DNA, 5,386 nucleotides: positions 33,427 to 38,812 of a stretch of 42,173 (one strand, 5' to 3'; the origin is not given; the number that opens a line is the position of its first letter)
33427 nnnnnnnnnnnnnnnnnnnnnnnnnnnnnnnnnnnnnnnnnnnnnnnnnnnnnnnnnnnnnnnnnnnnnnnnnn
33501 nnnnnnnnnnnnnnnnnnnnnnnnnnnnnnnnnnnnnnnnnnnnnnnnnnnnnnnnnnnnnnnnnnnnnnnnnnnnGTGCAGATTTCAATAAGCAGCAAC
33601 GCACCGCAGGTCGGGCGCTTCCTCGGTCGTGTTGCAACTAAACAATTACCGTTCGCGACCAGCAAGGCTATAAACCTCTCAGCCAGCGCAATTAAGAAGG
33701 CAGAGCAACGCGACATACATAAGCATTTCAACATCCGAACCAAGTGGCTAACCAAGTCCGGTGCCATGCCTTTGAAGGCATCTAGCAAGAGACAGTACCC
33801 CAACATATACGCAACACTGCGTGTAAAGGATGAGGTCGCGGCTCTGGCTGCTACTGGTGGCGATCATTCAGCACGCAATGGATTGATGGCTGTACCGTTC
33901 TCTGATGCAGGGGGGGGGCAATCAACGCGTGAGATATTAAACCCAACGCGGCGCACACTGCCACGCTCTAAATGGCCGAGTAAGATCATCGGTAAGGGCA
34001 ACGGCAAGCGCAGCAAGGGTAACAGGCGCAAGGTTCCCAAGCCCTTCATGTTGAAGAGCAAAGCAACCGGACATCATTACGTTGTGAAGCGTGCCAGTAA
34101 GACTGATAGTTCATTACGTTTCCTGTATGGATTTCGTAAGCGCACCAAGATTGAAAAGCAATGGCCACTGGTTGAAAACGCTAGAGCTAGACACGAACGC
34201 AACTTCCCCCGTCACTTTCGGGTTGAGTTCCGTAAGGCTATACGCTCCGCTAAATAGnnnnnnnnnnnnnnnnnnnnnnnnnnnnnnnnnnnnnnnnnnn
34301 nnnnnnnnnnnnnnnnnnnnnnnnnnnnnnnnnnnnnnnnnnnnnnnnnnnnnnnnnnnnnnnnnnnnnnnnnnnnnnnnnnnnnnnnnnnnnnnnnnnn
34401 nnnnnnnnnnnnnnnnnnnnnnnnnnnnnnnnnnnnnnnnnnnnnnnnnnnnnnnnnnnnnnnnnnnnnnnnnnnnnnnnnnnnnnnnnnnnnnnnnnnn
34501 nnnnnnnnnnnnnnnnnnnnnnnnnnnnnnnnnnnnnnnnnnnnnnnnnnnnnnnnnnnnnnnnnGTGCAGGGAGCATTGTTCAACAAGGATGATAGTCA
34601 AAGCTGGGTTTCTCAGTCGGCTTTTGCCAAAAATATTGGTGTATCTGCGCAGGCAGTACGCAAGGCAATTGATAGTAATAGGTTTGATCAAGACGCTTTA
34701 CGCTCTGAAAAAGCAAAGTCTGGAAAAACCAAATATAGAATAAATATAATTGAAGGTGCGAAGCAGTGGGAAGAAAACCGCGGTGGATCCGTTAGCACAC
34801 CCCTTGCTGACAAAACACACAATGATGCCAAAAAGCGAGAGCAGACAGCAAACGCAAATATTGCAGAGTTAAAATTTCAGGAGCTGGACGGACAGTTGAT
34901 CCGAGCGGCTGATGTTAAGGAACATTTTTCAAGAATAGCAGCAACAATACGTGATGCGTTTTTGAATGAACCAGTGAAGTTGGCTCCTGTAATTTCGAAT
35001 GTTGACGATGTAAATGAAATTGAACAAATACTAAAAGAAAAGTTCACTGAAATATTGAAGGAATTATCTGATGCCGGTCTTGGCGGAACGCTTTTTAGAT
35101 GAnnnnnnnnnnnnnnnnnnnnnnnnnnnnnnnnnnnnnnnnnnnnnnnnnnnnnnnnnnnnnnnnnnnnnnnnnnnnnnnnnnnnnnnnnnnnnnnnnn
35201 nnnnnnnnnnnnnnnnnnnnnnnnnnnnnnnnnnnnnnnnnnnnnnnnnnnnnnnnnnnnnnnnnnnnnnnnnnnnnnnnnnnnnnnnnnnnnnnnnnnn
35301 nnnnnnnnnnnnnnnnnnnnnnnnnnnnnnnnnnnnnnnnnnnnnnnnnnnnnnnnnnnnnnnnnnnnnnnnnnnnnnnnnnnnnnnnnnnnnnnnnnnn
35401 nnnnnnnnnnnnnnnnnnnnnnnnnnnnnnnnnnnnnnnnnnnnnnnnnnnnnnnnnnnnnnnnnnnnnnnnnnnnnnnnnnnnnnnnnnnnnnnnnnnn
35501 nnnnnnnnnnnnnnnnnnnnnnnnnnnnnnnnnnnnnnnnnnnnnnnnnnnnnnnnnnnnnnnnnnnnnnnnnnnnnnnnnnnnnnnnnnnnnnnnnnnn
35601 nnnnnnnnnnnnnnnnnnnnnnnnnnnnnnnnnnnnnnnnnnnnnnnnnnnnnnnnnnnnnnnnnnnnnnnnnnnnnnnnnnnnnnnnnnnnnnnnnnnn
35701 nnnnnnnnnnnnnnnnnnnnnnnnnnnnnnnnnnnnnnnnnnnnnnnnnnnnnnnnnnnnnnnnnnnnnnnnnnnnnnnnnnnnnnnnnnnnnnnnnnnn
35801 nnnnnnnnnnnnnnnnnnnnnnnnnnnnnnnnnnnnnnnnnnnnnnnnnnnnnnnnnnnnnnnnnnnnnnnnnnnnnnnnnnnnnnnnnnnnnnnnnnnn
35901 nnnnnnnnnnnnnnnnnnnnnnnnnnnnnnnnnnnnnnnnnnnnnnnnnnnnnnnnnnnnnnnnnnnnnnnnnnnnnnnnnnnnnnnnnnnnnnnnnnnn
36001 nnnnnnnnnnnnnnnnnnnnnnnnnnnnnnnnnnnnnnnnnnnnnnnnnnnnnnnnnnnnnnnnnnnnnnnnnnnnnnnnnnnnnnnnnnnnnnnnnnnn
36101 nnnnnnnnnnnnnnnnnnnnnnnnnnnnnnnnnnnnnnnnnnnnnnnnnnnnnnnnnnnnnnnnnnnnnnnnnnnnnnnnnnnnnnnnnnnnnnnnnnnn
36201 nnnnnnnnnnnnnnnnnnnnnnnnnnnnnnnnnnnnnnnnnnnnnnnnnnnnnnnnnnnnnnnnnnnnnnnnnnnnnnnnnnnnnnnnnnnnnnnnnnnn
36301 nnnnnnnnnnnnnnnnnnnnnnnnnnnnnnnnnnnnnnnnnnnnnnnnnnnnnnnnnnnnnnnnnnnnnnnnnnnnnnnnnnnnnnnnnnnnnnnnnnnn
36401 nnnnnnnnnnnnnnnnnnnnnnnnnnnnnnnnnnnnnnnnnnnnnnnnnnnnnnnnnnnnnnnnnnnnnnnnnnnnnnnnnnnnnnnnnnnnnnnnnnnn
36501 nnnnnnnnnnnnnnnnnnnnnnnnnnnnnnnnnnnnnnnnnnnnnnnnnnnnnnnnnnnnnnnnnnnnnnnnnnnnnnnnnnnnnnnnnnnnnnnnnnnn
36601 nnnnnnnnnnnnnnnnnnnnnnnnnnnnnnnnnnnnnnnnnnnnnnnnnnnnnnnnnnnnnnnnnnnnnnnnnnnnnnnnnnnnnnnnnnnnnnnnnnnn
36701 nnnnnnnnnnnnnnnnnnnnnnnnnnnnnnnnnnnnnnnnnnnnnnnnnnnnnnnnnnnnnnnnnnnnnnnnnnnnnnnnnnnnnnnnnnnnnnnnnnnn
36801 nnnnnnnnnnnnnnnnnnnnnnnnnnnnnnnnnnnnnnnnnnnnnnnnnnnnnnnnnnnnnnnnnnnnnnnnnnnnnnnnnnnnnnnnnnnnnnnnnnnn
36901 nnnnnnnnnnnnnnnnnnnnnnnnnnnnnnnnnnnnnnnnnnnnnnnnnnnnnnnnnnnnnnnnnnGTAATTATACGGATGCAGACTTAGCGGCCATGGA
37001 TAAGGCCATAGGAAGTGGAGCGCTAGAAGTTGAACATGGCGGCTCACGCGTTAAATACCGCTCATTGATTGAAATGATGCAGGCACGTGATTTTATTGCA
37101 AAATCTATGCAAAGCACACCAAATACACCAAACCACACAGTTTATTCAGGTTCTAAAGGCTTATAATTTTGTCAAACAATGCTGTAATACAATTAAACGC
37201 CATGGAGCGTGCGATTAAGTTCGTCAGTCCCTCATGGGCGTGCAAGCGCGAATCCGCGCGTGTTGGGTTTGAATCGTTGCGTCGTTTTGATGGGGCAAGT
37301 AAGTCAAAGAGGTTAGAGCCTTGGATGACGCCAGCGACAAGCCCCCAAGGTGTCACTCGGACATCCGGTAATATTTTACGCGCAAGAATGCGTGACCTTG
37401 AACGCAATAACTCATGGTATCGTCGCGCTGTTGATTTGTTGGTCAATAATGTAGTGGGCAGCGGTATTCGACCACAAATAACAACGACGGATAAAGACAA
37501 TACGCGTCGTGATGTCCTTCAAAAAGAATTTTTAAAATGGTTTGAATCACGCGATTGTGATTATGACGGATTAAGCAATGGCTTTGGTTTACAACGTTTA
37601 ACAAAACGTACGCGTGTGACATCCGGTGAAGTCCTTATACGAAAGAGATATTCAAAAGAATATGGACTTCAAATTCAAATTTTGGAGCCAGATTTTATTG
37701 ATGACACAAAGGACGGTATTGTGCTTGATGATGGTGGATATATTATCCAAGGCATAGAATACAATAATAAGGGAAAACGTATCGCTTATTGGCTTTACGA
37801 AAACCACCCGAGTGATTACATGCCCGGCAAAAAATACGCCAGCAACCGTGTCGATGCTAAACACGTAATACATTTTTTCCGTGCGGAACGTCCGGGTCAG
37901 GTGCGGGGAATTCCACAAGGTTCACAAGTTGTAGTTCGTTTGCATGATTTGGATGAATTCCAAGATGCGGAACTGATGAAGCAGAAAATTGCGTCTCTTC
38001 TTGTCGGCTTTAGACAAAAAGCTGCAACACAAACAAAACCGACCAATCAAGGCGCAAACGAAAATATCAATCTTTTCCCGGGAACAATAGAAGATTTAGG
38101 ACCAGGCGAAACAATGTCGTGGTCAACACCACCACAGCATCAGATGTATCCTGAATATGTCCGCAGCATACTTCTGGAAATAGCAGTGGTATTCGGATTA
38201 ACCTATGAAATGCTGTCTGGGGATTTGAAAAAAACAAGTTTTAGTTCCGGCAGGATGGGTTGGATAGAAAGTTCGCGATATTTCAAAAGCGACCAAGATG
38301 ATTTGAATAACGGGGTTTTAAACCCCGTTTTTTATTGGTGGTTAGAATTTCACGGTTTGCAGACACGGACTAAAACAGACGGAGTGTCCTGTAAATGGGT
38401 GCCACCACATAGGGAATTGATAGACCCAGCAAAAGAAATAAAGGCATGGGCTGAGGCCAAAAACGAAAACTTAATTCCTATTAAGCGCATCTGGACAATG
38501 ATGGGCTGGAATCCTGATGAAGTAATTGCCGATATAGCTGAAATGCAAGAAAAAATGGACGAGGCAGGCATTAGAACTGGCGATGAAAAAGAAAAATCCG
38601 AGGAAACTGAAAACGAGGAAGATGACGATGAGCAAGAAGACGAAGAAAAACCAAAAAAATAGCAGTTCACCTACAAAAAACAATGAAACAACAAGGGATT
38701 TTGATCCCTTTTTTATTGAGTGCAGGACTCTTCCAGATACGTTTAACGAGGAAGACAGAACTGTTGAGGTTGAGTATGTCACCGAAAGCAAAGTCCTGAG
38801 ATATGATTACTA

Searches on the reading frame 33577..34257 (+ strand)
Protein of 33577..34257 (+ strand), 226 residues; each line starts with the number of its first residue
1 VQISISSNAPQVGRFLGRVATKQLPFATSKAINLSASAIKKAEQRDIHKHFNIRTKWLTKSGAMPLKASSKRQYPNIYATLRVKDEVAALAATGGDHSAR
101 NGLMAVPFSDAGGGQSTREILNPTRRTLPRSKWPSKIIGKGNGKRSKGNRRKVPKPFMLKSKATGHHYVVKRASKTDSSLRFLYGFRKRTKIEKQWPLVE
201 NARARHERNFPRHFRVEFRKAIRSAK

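Call 19: search_protein_families(library=phrogs, proteins=[window:33577-34257:+], max_evalue=0.001)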
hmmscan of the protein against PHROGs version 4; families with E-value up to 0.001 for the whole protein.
window:33577-34257:+ (226 aa): 2 families
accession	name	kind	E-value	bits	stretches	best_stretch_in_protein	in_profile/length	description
phrog_1924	-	tail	1.1e-18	68.9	1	1-226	2-237/237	minor tail protein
phrog_27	-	connector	0.00041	21.3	1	11-223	20-187/199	tail completion or Neck1 protein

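Call 60: search_protein_families(library=pfam, proteins=[window:33577-34257:+], max_evalue=0.001)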
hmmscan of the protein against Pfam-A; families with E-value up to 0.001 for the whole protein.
window:33577-34257:+ (226 aa): 0 families

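Call 95: find_related_loci(query=window:33577-34257:+, collection=viral_contigs, flank=7000)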
Query window:33577-34257:+ (226 aa) in viral_contigs; peptide patterns used: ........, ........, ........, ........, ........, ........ (x = any residue, [..] = any of these).
19 stretches matched a pattern; 1 encode a relative of the query (tblastn E <= 1e-3); 1 distinct loci.
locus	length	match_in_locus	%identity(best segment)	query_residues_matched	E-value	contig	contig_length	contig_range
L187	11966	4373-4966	24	1-226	1e-5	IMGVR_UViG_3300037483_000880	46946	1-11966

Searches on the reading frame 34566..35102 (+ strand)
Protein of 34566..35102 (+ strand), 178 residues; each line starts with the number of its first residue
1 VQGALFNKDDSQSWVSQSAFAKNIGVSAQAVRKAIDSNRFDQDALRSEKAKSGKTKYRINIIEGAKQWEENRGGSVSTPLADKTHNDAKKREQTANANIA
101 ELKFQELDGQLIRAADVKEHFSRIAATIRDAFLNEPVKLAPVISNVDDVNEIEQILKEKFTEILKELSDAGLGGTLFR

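Call 19: search_protein_families(library=phrogs, proteins=[window:34566-35102:+], max_evalue=0.001)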
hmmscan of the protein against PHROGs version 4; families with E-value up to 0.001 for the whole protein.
window:34566-35102:+ (178 aa): 2 families
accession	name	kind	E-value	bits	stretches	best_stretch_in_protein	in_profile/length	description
phrog_57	-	head and packaging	8.9e-29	101.8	1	9-171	7-173/199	terminase small subunit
phrog_141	-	head and packaging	2.4e-06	28.1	1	82-170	75-164/183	terminase small subunit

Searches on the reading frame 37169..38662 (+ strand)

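Call 19: search_protein_families(library=phrogs, proteins=[window:37169-38662:+], max_evalue=0.001)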
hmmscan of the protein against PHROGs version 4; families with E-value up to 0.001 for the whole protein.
window:37169-38662:+ (497 aa): 3 families
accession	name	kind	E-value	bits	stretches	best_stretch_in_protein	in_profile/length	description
phrog_21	-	head and packaging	5.3e-93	313.7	1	6-493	5-528/1362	portal protein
phrog_537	-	head and packaging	6.6e-30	105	1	294-494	20-230/233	portal protein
phrog_104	-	head and packaging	2.8e-06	27.2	1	270-492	270-500/550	portal protein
